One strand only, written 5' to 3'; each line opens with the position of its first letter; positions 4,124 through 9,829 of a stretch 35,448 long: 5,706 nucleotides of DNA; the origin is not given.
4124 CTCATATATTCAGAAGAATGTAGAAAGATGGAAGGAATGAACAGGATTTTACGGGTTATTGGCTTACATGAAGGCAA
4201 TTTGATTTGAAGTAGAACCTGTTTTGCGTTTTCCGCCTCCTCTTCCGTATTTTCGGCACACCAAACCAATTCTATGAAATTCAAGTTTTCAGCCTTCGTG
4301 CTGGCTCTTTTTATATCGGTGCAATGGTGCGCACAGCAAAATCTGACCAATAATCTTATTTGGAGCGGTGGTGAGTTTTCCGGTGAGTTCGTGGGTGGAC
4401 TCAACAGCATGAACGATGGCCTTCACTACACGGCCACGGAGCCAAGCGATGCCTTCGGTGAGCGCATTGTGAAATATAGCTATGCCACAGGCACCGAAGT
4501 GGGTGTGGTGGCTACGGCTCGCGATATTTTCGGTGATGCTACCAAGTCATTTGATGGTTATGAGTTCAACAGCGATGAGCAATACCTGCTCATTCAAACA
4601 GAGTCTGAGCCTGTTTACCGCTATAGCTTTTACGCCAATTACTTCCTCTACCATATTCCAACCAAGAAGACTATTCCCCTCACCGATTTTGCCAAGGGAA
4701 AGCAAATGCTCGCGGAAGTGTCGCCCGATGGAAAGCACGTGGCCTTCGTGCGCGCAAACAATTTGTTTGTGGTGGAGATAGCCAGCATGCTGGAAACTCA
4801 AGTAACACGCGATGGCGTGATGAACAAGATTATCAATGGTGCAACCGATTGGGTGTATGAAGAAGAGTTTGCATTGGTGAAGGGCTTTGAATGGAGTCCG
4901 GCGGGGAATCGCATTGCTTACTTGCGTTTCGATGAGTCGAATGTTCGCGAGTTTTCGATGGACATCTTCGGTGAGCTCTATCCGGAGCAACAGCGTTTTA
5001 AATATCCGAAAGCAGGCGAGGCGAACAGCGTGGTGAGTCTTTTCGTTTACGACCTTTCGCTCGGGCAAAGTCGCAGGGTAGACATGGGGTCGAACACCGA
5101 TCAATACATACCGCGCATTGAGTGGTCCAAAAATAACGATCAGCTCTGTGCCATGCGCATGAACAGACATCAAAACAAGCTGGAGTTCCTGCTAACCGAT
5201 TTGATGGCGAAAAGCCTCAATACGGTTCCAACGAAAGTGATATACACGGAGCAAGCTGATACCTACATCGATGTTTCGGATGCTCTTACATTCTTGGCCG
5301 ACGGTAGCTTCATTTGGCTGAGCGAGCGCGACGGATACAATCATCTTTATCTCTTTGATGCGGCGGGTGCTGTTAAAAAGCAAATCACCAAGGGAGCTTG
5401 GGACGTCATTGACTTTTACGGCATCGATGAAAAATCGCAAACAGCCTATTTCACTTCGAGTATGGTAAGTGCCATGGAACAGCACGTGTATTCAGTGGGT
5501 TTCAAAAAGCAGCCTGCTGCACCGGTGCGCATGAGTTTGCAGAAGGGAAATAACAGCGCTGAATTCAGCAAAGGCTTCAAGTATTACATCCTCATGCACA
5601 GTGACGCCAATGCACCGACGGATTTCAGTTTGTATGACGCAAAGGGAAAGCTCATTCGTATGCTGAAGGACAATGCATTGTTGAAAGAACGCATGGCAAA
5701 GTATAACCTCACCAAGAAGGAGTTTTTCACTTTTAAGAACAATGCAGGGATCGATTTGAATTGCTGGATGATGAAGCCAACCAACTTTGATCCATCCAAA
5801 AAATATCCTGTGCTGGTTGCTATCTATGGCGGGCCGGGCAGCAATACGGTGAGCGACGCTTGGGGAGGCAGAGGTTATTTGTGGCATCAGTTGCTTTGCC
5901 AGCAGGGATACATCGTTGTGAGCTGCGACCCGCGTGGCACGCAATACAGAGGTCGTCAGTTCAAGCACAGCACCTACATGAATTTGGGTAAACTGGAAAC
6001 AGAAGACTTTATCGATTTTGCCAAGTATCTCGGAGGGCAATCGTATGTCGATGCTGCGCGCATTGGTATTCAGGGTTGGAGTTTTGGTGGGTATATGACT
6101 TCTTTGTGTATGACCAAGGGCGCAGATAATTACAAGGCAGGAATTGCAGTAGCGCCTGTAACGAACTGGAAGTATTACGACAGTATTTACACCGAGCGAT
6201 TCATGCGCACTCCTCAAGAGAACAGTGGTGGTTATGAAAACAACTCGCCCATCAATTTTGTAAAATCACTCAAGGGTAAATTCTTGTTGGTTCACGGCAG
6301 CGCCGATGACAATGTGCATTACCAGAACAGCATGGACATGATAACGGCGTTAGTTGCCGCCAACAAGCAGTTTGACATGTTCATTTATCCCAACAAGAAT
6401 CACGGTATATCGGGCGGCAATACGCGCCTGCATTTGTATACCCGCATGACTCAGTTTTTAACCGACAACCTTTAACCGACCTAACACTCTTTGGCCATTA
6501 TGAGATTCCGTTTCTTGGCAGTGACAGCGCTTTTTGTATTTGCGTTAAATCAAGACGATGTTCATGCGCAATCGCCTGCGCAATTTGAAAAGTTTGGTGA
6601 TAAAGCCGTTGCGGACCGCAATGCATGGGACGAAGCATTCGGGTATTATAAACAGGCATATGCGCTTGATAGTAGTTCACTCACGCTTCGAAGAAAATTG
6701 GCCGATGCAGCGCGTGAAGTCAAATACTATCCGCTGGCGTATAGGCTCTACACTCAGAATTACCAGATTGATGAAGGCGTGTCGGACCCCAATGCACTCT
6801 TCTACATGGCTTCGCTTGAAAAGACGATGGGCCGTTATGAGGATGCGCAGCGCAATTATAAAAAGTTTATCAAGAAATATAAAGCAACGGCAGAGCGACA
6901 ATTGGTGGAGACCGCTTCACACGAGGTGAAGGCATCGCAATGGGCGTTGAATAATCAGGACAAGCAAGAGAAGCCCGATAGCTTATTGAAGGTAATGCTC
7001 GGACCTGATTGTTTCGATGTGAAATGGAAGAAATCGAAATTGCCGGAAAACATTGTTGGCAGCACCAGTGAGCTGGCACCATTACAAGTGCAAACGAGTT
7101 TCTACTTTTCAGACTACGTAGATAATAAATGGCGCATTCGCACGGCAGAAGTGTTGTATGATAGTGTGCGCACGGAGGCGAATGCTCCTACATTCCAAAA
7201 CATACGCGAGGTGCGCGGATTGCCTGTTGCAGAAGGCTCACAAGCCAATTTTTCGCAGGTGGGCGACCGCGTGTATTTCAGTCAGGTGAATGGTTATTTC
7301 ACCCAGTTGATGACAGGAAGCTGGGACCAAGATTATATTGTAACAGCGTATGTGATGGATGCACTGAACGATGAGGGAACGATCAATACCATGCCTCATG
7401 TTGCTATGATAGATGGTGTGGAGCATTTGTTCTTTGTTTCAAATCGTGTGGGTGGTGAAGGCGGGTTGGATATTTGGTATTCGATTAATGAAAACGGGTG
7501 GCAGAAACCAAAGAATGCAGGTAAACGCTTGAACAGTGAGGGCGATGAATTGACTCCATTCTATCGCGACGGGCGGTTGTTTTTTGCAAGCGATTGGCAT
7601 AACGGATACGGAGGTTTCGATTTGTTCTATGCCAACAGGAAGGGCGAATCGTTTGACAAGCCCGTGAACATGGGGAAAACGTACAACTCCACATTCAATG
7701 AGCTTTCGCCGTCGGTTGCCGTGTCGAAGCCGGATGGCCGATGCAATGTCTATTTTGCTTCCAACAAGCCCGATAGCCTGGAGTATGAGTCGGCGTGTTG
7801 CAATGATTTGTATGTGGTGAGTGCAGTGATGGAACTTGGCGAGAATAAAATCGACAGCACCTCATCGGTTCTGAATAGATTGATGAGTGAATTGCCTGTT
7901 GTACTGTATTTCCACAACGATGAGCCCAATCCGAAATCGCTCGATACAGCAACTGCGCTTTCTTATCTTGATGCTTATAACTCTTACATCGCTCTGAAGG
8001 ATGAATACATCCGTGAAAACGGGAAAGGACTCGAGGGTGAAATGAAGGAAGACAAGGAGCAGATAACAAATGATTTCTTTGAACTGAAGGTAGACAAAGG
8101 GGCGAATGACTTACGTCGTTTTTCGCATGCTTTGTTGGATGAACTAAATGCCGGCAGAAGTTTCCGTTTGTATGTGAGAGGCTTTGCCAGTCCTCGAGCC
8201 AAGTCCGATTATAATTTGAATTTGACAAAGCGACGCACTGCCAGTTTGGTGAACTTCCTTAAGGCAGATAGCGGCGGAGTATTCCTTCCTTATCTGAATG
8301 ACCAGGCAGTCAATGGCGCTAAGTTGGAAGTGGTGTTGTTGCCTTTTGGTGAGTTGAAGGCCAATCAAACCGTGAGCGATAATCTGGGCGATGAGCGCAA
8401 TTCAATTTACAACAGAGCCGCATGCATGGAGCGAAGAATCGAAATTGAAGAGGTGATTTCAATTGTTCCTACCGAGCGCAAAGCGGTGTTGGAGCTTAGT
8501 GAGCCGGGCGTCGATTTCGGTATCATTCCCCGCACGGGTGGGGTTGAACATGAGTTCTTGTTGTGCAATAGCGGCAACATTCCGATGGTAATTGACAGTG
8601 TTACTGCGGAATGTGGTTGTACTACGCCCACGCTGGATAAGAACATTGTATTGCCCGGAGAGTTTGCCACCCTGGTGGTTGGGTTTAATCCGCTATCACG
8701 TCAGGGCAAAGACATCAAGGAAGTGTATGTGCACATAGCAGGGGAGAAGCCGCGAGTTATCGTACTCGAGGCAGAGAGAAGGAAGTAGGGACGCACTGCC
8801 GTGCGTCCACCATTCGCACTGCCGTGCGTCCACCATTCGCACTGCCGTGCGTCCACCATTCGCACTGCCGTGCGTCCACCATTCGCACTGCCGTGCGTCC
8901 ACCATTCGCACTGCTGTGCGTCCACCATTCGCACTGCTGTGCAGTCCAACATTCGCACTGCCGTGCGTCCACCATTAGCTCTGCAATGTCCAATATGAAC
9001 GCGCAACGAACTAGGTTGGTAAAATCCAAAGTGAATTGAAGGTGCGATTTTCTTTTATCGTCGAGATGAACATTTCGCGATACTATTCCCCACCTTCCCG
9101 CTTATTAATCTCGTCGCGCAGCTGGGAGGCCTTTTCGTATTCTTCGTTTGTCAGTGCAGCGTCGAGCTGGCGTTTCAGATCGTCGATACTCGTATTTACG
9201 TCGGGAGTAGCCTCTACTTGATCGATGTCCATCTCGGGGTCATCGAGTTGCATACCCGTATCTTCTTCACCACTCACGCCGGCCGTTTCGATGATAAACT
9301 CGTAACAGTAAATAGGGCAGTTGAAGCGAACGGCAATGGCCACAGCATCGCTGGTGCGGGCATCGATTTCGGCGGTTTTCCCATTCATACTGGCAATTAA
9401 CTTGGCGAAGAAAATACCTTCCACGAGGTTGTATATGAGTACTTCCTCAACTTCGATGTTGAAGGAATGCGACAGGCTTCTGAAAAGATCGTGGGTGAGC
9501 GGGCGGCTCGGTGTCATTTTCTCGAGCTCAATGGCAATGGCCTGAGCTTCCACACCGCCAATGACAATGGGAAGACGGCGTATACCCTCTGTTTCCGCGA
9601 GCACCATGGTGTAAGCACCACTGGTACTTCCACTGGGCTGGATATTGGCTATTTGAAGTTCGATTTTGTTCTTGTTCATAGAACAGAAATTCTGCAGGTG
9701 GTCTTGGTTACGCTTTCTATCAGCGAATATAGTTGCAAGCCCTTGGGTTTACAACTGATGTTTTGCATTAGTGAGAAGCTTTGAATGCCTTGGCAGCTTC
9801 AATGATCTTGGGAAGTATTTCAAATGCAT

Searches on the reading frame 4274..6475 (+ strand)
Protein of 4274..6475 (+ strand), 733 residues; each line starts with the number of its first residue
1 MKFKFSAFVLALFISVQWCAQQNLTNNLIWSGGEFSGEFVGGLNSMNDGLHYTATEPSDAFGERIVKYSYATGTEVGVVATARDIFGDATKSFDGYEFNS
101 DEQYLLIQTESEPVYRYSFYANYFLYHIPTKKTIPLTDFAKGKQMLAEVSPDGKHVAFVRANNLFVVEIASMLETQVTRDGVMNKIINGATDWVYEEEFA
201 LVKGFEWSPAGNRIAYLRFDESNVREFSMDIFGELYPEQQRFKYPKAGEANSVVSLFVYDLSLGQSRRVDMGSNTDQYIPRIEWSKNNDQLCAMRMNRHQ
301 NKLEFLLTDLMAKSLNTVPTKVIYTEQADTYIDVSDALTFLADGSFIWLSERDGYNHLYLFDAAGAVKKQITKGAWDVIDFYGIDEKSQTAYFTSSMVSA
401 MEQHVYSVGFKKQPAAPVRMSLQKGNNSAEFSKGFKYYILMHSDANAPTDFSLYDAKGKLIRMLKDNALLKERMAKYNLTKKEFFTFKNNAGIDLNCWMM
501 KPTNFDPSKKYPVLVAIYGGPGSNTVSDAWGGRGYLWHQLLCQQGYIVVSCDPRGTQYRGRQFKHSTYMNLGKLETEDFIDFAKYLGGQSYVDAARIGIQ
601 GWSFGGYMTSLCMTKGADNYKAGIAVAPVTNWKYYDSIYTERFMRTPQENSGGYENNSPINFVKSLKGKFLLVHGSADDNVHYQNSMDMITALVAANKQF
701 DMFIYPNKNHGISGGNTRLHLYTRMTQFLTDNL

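Call 8: search_protein_families(library=pfam, proteins=[window:4274-6475:+], max_evalue=0.001)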
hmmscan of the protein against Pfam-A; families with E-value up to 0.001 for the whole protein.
window:4274-6475:+ (733 aa): 8 families
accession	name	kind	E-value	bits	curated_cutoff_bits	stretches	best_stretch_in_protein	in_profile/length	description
PF00930.27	DPPIV_N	-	1.6e-101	340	22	1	100-448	2-353/354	Dipeptidyl peptidase IV (DPP IV) N-terminal region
PF00326.27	Peptidase_S9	-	2.3e-57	194.4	22.6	1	539-732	8-209/213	Prolyl oligopeptidase family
PF20434.5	BD-FAE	-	5e-10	39.7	26.8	1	508-692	10-214/215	BD-FAE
PF02129.25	Peptidase_S15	-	7.3e-08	32.9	23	1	508-651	16-150/262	X-Pro dipeptidyl-peptidase (S15 family)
PF01738.24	DLH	-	3.4e-07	30.5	21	1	539-711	35-187/217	Dienelactone hydrolase family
PF12146.15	Hydrolase_4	-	2.1e-06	27.7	27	0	541-634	27-115/239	Serine aminopeptidase, S33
PF08840.17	BAAT_C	-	0.00027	21.5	20.9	0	579-627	6-53/210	BAAT / Acyl-CoA thioester hydrolase C terminal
PF12740.14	PETase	-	0.00069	19.5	28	0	589-667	119-196/263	PET hydrolase-like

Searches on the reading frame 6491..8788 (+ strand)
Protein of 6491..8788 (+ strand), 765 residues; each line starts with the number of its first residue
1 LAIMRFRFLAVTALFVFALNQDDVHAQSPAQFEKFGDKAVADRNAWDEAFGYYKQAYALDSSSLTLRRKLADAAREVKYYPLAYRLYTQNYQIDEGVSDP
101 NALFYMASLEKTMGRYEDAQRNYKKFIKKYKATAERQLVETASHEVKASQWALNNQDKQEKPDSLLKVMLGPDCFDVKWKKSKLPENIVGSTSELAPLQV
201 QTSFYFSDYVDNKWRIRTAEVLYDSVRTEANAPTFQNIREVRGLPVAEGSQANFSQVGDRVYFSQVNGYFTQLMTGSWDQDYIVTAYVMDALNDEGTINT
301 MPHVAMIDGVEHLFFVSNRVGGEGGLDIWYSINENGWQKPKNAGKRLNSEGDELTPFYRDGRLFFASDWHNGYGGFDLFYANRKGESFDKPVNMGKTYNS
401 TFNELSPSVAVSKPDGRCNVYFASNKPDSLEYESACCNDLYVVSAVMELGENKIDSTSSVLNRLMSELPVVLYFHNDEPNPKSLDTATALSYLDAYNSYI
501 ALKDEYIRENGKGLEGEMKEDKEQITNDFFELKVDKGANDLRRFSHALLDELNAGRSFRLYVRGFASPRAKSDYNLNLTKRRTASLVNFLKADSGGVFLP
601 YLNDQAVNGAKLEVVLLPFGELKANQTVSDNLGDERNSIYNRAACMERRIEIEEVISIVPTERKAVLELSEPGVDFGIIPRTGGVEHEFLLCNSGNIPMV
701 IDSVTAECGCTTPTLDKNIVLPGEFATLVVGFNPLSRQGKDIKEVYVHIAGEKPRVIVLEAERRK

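Call 8: search_protein_families(library=pfam, proteins=[window:6491-8788:+], max_evalue=0.001)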
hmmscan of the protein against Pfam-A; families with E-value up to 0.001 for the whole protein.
window:6491-8788:+ (765 aa): 2 families
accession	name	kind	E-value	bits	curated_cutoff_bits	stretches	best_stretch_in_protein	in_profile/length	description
PF07610.17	DUF1573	-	2.9e-18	66.1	26.1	1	668-755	2-89/98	Protein of unknown function (DUF1573)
PF22544.2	HYDIN_VesB_CFA65-like_Ig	-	3.5e-12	46.8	25.5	1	665-756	1-93/100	HYDIN/CFA65/VesB-like, Ig-like domain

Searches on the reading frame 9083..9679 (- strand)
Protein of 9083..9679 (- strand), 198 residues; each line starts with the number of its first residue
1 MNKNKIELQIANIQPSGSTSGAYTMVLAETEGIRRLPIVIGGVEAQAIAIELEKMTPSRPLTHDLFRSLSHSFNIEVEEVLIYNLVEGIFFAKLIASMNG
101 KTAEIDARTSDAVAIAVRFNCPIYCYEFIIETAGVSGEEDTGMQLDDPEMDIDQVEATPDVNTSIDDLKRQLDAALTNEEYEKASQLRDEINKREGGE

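Call 35: search_protein_families(library=pfam, proteins=[window:9083-9679:-], max_evalue=0.001)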
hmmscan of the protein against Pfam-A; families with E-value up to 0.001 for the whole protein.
window:9083-9679:- (198 aa): 2 families
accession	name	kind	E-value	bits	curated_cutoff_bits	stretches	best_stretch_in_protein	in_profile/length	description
PF02577.19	BFN_dom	-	6.6e-38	129.4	27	1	25-136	1-110/112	Bifunctional nuclease domain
PF02151.25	UVR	-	9.1e-07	28.9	21.5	1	164-193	3-32/36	UvrB/uvrC motif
